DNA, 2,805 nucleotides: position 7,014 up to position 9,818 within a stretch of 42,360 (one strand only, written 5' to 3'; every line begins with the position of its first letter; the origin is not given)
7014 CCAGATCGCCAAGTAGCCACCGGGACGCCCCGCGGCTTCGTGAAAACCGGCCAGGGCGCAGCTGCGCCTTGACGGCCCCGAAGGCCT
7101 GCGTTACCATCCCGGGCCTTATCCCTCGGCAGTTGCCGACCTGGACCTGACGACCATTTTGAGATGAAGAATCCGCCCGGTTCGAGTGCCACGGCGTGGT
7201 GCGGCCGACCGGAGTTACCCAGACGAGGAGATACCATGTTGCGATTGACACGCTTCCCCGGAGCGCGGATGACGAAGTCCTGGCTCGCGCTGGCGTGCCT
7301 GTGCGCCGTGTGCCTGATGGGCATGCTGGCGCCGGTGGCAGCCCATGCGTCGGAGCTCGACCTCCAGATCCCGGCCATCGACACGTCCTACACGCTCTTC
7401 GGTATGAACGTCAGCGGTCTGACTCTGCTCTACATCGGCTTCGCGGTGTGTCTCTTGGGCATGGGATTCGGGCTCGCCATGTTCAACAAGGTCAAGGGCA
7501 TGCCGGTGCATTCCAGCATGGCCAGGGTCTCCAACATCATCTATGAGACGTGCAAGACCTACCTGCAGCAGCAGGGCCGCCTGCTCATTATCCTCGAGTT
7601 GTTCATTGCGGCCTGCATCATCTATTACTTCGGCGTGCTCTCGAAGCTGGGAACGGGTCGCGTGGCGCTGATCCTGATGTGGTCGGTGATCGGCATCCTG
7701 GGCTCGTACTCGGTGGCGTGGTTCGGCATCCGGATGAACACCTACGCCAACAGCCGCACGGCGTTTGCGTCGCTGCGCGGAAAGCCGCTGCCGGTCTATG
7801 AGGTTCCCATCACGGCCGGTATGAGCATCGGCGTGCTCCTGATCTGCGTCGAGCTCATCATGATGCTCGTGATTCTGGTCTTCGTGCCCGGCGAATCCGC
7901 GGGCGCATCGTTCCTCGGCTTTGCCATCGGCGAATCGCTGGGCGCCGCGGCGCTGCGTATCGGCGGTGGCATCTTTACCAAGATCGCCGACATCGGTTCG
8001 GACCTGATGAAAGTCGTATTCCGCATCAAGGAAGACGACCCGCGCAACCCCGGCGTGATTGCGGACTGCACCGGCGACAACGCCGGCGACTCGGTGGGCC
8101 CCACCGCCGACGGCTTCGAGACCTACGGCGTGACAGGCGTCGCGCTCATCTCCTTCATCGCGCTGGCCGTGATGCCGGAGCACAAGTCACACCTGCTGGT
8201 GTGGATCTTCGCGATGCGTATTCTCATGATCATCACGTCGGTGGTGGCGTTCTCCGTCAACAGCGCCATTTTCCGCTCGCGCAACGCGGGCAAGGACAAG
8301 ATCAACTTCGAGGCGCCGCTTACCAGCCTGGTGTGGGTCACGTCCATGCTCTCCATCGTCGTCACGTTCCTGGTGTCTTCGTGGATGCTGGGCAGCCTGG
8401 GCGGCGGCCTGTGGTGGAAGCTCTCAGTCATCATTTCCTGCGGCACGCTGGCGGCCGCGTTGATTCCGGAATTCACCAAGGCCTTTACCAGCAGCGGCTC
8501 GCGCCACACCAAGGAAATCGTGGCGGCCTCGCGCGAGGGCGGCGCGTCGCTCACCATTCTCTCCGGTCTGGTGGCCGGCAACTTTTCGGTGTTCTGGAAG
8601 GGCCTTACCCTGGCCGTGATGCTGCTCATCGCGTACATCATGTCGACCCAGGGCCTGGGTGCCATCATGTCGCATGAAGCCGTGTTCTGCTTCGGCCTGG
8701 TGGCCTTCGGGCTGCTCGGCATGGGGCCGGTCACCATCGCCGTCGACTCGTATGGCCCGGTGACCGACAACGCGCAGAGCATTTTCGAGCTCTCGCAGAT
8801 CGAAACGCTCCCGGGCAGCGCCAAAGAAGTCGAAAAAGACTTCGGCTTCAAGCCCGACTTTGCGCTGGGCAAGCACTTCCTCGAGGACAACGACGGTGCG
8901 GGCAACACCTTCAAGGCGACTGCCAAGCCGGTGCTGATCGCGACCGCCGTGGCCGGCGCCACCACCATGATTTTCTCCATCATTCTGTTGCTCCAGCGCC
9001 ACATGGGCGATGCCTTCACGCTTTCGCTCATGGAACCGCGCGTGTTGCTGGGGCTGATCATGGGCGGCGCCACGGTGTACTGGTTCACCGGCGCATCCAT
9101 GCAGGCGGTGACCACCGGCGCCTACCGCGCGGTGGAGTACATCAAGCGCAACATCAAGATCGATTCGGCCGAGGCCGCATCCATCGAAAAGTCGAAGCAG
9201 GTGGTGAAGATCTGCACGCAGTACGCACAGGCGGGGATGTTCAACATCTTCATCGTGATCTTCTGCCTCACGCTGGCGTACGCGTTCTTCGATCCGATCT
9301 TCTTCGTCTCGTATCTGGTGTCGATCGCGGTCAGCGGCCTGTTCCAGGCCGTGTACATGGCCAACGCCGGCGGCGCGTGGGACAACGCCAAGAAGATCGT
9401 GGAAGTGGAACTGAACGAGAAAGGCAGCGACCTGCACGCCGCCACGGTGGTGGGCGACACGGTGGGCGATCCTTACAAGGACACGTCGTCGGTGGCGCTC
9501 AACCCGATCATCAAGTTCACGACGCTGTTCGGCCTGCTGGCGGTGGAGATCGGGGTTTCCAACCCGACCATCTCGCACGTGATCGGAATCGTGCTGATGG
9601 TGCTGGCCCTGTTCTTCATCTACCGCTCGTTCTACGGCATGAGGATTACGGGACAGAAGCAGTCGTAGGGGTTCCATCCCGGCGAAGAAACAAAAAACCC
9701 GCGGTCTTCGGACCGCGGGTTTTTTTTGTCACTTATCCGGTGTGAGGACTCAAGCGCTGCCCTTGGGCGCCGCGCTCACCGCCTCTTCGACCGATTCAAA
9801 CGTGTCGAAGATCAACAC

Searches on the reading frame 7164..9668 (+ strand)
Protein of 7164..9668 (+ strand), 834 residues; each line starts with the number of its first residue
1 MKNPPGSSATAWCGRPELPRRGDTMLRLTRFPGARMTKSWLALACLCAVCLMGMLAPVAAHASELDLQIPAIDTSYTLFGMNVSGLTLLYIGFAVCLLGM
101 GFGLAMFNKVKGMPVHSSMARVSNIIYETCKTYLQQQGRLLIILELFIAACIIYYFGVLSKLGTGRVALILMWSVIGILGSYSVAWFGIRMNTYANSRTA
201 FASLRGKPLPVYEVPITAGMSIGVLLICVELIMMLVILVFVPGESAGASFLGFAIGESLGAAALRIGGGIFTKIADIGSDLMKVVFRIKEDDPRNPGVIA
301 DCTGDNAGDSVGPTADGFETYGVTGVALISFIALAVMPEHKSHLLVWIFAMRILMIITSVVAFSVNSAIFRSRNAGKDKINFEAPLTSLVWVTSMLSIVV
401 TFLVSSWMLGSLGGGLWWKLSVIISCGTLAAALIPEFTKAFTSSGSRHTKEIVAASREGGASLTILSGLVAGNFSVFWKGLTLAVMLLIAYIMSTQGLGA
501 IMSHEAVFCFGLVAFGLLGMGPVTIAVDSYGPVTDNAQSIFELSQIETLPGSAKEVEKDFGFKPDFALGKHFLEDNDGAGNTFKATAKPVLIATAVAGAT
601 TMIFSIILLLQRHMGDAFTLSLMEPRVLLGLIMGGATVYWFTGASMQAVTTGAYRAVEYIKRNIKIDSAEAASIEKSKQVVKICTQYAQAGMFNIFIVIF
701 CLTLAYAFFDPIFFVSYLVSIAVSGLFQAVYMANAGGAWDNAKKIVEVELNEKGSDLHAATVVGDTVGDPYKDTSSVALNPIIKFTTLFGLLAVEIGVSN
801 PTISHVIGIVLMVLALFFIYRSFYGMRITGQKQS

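Call 7: search_protein_families(library=pfam, proteins=[window:7164-9668:+], max_evalue=0.001)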
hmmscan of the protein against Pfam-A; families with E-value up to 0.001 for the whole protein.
window:7164-9668:+ (834 aa): 1 family
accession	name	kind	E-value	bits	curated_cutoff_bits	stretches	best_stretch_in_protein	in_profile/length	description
PF03030.21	H_PPase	-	1.2e-178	596.2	29.7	1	98-792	2-644/645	Inorganic H+ pyrophosphatase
